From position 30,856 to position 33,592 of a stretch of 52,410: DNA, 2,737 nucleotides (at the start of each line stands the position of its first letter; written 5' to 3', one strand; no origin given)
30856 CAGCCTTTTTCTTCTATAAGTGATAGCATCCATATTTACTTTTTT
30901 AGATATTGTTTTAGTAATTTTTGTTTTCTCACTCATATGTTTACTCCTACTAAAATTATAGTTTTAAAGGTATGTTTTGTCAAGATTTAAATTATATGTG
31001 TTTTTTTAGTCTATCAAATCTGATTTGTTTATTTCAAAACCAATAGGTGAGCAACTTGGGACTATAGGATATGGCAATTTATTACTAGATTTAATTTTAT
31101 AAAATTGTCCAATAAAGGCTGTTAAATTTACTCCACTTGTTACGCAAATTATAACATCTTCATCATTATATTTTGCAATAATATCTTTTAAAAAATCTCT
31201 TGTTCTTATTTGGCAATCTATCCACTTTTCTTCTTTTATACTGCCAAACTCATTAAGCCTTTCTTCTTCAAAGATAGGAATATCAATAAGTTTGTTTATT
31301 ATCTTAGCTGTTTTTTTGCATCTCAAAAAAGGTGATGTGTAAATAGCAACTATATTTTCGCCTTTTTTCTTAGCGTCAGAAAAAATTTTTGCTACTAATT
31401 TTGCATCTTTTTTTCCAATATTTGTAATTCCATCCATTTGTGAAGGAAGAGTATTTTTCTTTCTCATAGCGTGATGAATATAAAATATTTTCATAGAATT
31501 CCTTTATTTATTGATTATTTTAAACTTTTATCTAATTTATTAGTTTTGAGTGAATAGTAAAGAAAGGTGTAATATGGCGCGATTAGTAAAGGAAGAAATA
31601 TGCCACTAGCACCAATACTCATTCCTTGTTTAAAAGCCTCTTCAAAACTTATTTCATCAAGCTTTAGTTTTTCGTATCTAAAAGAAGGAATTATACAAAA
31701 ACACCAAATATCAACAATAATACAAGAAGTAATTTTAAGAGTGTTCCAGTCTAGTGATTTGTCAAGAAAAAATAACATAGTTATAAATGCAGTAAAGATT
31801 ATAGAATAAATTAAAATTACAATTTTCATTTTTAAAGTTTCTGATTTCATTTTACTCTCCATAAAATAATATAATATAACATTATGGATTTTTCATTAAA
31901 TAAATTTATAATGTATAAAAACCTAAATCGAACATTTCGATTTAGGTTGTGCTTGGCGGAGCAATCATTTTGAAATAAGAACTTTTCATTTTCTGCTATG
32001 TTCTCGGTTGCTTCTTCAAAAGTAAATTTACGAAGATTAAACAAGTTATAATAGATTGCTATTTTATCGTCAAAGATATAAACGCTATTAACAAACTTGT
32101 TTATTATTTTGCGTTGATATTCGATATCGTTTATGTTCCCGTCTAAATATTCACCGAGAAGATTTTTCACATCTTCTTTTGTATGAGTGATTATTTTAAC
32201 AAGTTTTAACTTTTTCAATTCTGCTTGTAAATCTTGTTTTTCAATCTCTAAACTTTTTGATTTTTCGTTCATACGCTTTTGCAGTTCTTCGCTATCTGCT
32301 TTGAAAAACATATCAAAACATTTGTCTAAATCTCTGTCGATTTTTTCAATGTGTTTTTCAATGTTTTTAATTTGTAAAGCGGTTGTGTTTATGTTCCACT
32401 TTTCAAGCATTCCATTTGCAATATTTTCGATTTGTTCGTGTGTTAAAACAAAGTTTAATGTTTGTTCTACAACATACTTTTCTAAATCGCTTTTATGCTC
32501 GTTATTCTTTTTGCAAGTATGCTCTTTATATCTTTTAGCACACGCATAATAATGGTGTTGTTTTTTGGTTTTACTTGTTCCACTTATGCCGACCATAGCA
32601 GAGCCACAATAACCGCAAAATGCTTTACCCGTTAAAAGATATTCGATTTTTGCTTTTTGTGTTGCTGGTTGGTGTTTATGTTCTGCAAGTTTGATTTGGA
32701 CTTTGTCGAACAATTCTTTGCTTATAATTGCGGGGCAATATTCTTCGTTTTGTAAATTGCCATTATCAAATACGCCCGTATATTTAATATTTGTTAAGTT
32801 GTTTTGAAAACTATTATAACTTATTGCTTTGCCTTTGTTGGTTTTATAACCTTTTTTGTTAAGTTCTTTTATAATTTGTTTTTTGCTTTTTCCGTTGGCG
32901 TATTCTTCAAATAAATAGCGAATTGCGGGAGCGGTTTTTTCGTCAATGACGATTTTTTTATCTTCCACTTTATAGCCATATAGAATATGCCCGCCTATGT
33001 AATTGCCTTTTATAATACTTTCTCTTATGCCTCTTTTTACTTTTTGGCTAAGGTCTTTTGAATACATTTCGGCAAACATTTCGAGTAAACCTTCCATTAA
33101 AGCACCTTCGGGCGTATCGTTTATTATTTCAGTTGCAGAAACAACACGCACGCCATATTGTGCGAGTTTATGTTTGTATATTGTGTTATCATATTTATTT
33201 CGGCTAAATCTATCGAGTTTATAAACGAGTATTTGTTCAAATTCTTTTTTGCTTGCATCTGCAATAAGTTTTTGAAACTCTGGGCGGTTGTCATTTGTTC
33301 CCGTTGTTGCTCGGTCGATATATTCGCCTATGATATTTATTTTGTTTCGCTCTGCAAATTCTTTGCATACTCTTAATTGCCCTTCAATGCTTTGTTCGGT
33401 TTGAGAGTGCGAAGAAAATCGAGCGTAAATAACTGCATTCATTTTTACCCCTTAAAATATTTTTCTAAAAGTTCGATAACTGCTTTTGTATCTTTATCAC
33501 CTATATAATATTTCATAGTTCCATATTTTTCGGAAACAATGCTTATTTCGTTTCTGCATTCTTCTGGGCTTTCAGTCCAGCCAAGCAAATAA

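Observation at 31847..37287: Compact integrated element: serine integrase + cI/Cro switch + rolling-circle Rep, with no structural or transfer genes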

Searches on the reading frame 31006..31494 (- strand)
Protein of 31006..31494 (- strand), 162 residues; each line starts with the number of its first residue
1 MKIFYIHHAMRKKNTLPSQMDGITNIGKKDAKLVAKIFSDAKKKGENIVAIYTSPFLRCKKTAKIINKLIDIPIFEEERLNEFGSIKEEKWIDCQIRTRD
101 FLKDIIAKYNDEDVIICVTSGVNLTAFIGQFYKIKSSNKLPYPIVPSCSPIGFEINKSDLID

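Call 23: find_encoding_contigs(protein=window:31006-31494:-, flank=6000, max_places=8)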
Protein window:31006-31494:- (162 aa): 25 contigs read that carry it; 3 places shown.
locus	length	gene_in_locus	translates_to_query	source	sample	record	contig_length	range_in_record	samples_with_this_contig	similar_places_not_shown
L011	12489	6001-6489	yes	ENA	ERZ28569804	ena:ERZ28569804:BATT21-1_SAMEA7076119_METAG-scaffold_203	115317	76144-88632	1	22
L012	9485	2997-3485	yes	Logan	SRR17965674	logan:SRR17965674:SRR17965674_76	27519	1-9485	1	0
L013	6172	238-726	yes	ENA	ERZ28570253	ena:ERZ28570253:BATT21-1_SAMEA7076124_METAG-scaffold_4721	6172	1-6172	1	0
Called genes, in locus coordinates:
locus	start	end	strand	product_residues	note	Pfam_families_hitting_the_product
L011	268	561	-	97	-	-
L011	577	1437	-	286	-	PF23343:REP_ORF2-G2P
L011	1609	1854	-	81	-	-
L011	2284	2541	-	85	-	-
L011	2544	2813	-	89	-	-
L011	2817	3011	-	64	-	-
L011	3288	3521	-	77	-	PF05339:DUF739, PF12844:HTH_19, PF01381:HTH_3 (weak), PF13443:HTH_26 (weak)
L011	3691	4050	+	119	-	PF12844:HTH_19 (weak), PF13560:HTH_31, PF01381:HTH_3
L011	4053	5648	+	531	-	PF00239:Resolvase, PF07508:Recombinase, PF13408:Zn_ribbon_recom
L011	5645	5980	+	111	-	-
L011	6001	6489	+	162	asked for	PF00300:His_Phos_1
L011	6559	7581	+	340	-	-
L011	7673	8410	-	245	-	PF07947:YhhN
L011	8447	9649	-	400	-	PF00465:Fe-ADH, PF13685:Fe-ADH_2, PF25137:ADH_Fe_C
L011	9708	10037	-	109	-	-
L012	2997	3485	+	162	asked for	PF00300:His_Phos_1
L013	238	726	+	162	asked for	PF00300:His_Phos_1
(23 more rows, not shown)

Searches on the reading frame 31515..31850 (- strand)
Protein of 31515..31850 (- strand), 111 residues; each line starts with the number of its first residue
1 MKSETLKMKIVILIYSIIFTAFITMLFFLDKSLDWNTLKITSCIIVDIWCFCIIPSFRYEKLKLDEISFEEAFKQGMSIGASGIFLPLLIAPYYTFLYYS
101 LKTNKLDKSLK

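Call 60: search_protein_families(library=phrogs, proteins=[window:31515-31850:-], max_evalue=0.001)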
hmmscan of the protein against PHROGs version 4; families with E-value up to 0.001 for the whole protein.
window:31515-31850:- (111 aa): 0 families

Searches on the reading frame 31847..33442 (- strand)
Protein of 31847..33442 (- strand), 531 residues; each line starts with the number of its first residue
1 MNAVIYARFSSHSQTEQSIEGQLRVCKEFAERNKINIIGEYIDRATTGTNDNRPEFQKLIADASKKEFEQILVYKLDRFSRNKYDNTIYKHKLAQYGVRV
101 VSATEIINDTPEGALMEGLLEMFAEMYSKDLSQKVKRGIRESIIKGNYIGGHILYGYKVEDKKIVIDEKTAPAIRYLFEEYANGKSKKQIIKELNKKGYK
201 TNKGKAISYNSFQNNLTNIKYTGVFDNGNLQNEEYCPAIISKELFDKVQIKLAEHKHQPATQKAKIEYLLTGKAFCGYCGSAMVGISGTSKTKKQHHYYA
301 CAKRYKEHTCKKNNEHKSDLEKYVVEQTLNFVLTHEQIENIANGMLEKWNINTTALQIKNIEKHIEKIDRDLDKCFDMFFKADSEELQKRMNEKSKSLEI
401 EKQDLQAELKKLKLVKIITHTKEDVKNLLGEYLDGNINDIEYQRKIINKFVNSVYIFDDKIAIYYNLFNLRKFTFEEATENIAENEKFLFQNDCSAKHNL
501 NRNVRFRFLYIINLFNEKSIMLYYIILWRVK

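Call 4: search_protein_families(library=pfam, proteins=[window:31847-33442:-], max_evalue=0.01)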
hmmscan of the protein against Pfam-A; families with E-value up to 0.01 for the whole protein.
window:31847-33442:- (531 aa): 4 families
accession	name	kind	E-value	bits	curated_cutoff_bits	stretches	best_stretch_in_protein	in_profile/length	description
PF00239.26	Resolvase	-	1.3e-32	113.4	23.3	1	3-146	1-143/145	Resolvase, N terminal domain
PF07508.19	Recombinase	-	9.2e-17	61.6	21.1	1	168-254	1-101/102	Recombinase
PF13408.12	Zn_ribbon_recom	-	4.5e-12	46.6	25.3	1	269-327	1-56/58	Recombinase zinc beta ribbon domain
PF09010.15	AsiA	-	0.0035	17.9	25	0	186-217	28-59/85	Anti-Sigma Factor A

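Call 5: search_protein_families(library=phrogs, proteins=[window:31847-33442:-], max_evalue=0.01)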
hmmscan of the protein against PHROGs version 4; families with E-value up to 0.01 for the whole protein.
window:31847-33442:- (531 aa): 4 families
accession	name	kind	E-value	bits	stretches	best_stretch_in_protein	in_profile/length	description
phrog_95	-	integration and excision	3.9e-118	396.8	1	1-472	88-575/651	integrase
phrog_125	-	DNA, RNA and nucleotide metabolism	6.3e-32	112.1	1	1-256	20-252/254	DNA invertase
phrog_6620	-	integration and excision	1.2e-10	42.3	1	3-123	58-172/201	transposase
phrog_7701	-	DNA, RNA and nucleotide metabolism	2e-10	42.1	1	151-258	2-91/137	DNA invertase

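Call 24: search_protein_families(library=ncbifam, proteins=[window:31847-33442:-], max_evalue=0.01)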
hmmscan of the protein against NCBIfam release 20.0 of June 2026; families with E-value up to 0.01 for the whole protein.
window:31847-33442:- (531 aa): 5 families
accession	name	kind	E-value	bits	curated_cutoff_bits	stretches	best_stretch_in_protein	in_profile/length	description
NF047343.1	SCCmet_CcrB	equivalog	4.3e-44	151.1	900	1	5-442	11-473/542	cassette chromosome recombinase CcrB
NF047344.1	SCCmet_CcrA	equivalog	5.2e-31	108.2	700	1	2-413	3-403/442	cassette chromosome recombinase CcrA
NF041201.1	recomb_XisF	equivalog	1.1e-28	100.5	375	1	4-408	2-426/465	fdxN element excision recombinase XisF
NF047347.1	SCCmet_CcrC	equivalog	7.3e-24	84.2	900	1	4-413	6-453/558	cassette chromosome recombinase CcrC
NF033518.0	transpos_IS607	equivalog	3.3e-12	46.3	110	1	3-123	56-171/187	IS607 family transposase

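Call 71: list_cluster_members(proteins=[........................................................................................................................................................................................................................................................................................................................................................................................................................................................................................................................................, window:31847-33442:-, L002:5865-7385:-])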
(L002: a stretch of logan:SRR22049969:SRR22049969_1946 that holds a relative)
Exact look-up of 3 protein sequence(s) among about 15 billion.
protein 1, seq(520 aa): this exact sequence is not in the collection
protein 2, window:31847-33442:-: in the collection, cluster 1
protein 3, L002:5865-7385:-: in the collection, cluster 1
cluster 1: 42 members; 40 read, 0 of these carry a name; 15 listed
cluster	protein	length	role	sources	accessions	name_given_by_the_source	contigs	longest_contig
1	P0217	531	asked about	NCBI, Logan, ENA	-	-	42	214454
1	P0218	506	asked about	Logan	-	-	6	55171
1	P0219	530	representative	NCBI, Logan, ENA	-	-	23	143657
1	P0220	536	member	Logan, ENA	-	-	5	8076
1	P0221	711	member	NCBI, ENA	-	-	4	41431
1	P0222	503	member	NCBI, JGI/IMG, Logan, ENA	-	-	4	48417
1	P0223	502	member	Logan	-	-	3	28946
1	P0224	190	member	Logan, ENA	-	-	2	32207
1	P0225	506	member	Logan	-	-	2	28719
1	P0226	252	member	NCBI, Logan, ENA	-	-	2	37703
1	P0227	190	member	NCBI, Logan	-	-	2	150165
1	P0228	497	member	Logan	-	-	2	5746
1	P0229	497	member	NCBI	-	-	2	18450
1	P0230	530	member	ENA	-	-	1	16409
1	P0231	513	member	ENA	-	-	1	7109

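Call 91: search_dna_similar(query=window:31960-33442:-, collection=phages, mode=protein, max_evalue=1e-20, max_rows=25)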
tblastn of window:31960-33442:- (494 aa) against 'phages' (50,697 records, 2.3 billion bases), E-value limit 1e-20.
Records with a match: 284; places in all: 287; records where one place covers at least 80% of the query: 157.
Best place of each record, by identity: <60% 284.
By first word of the organism name: Streptococcus 97; Bacteriophage 32; Paenibacillus 22; Staphylococcus 20; Bacillus 18; Enterococcus 14; Lactococcus 11; Faecalibacterium 10; Clostridium 8; Listeria 5; and 27 more.
By host as written in the record: - 45; Enterococcus faecalis 14; Paenibacillus larvae ATCC 9545 9; Paenibacillus larvae 9; Faecalibacterium prausnitzii 8; Staphylococcus epidermidis 7; Bacillus anthracis 6; Paenibacillus larvae NRRL 2605 5; and 138 more.
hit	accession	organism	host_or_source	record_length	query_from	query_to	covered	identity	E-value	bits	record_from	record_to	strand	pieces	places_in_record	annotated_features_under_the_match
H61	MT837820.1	Bacteriophage sp.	human fecal samples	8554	1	466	94%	42.9%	1e-109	363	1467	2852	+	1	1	record has no annotation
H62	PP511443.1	Dulem virus 37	Propithecus coquereli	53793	3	493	99%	40.2%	4e-103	344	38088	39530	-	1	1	integrase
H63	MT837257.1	Bacteriophage sp.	human fecal samples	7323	1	485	98%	40.4%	2e-97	327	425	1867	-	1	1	record has no annotation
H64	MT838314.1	Bacteriophage sp.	human fecal samples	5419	1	477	97%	38.9%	8e-96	323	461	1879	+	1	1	record has no annotation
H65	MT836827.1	Bacteriophage sp.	human fecal samples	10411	1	486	98%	38.1%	1e-91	311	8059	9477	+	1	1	record has no annotation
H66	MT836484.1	Bacteriophage sp.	human fecal samples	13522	1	486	98%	37.9%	6e-95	320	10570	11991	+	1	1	record has no annotation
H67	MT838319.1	Bacteriophage sp.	human fecal samples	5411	2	475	96%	38.9%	2e-96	324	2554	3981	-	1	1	record has no annotation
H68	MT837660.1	Bacteriophage sp.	human fecal samples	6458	1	466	94%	39.3%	3e-99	333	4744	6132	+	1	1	record has no annotation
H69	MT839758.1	Bacteriophage sp.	human fecal samples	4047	1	466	94%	38.0%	3e-93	313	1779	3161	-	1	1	record has no annotation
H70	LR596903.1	Roseburia phage Shimadzu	-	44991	1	459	93%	38.3%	1e-91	311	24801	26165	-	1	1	orf31: Integrase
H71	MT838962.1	Bacteriophage sp.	human fecal samples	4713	1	466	94%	37.6%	1e-76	313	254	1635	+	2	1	record has no annotation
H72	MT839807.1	Bacteriophage sp.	human fecal samples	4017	1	450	91%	38.1%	2e-79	275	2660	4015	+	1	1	record has no annotation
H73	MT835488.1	Bacteriophage sp.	human fecal samples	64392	1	467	95%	35.7%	1e-82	285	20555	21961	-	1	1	record has no annotation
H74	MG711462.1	Faecalibacterium phage FP_Epona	Faecalibacterium prausnitzii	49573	2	466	94%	35.4%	6e-83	286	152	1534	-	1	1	large serine recombinase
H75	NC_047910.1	Faecalibacterium phage FP_Epona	Faecalibacterium prausnitzii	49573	2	466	94%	35.4%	6e-83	286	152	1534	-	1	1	integrase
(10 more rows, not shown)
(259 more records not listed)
